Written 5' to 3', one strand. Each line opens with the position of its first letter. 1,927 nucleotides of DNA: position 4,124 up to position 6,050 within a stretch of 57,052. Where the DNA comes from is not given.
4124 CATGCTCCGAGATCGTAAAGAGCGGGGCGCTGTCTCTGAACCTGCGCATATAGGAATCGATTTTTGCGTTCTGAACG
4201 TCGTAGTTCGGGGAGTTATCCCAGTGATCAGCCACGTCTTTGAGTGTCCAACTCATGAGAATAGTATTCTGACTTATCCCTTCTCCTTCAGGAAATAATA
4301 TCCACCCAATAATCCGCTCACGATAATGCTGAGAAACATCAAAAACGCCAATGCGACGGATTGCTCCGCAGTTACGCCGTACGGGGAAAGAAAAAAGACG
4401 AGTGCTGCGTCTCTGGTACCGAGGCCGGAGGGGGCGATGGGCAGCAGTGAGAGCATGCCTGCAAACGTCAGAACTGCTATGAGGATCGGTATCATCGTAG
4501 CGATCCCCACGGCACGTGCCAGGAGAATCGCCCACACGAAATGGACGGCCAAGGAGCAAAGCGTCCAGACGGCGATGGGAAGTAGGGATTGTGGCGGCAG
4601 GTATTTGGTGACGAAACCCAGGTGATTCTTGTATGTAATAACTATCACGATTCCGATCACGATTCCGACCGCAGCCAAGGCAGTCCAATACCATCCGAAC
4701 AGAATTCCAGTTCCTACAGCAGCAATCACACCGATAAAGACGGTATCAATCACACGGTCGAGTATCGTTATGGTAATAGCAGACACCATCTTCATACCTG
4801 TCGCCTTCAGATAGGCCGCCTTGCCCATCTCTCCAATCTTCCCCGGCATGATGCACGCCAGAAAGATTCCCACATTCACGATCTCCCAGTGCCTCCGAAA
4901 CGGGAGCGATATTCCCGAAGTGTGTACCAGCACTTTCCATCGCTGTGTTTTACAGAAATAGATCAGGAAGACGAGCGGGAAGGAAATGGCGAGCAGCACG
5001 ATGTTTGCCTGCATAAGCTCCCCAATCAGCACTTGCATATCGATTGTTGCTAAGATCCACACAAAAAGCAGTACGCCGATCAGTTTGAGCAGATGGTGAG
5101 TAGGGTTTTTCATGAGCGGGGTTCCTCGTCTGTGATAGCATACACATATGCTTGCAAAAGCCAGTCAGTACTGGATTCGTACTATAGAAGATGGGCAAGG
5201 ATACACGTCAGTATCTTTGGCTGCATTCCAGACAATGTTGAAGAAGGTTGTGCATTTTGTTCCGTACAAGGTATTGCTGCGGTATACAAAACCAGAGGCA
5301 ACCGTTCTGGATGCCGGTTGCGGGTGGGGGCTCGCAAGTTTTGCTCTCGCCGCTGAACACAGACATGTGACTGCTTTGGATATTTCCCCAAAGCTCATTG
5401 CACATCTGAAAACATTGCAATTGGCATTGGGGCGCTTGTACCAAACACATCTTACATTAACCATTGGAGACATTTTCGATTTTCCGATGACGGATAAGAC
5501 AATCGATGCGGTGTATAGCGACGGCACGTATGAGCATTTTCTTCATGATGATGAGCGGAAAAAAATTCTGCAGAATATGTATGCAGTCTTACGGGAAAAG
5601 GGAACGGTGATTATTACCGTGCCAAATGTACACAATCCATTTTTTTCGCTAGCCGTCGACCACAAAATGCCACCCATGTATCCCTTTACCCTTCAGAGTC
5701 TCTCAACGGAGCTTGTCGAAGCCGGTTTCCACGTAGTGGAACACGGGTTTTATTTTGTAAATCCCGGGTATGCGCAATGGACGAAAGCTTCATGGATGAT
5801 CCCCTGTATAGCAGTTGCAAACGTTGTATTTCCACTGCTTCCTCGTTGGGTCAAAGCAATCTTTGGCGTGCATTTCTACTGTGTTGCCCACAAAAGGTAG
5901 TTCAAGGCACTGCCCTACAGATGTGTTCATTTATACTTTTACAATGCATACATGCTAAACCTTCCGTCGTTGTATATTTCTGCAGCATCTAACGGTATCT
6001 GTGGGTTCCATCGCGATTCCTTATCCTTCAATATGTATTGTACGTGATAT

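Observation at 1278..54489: A ~53-kb multi-nonulosonate, sulfated, heavily methylated glycan island next to the 16S gene, with extracytoplasmic GT-C transferases but no classical export or priming machinery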

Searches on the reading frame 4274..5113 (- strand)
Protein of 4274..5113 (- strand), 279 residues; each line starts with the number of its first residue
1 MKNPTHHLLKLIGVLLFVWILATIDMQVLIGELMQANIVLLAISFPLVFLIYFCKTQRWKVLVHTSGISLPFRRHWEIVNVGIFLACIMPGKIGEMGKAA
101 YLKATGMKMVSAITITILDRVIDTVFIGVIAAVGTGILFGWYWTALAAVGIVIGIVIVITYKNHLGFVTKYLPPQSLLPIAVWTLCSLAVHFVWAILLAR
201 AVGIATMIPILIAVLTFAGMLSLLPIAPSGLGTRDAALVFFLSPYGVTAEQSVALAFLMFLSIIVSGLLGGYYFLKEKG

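Call 4: search_protein_families(library=pfam, proteins=[window:4274-5113:-], max_evalue=0.001)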
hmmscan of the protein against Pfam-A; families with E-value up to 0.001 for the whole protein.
window:4274-5113:- (279 aa): 1 family
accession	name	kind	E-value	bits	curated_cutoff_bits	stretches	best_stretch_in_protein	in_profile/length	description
PF03706.18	LPG_synthase_TM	-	4.6e-30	105.6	33.4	1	11-266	6-297/302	Lysylphosphatidylglycerol synthase TM region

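Call 15: search_protein_families(library=ncbifam, proteins=[window:4274-5113:-], max_evalue=0.001)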
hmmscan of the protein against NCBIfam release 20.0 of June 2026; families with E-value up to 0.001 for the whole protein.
window:4274-5113:- (279 aa): 2 families
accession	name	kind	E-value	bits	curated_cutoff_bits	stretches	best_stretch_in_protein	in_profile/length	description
TIGR00374.1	TIGR00374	subfamily_domain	5.4e-18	65.5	43.2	2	11-159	2-152/323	flippase-like domain-containing protein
NF033480.1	bifunc_MprF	equivalog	9.9e-05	20.8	600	1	120-256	134-275/841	bifunctional lysylphosphatidylglycerol flippase/synthetase MprF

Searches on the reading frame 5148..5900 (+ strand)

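Call 4: search_protein_families(library=pfam, proteins=[window:5148-5900:+], max_evalue=0.001)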
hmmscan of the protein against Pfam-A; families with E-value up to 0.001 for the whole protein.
window:5148-5900:+ (250 aa): 10 families
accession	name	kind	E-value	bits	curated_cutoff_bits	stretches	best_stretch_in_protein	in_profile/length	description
PF13649.12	Methyltransf_25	-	1.1e-17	65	27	1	53-152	1-97/97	Methyltransferase domain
PF08241.18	Methyltransf_11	-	3.6e-16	60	21.2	1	54-156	1-95/95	Methyltransferase domain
PF13847.12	Methyltransf_31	-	1e-14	54.9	27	1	49-166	3-119/145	Methyltransferase domain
PF08242.18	Methyltransf_12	-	1.4e-12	48.6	30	1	54-153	1-97/98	Methyltransferase domain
PF13489.12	Methyltransf_23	-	8.2e-10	39.1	27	1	43-198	16-163/164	Methyltransferase domain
PF05724.17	TPMT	-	2.5e-07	31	26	1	47-158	35-156/218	Thiopurine S-methyltransferase (TPMT)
PF02353.26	CMAS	-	2.6e-06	27.4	27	1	48-156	61-164/273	Mycolic acid cyclopropane synthetase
PF03141.22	Methyltransf_29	-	0.00028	20.1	23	1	4-162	72-223/506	Putative S-adenosyl-L-methionine-dependent methyltransferase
PF13679.12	Methyltransf_32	-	0.00043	20.7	27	1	45-111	21-91/143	Methyltransferase domain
PF05175.20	MTS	-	0.00069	19.7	23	0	47-127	27-107/170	Methyltransferase small domain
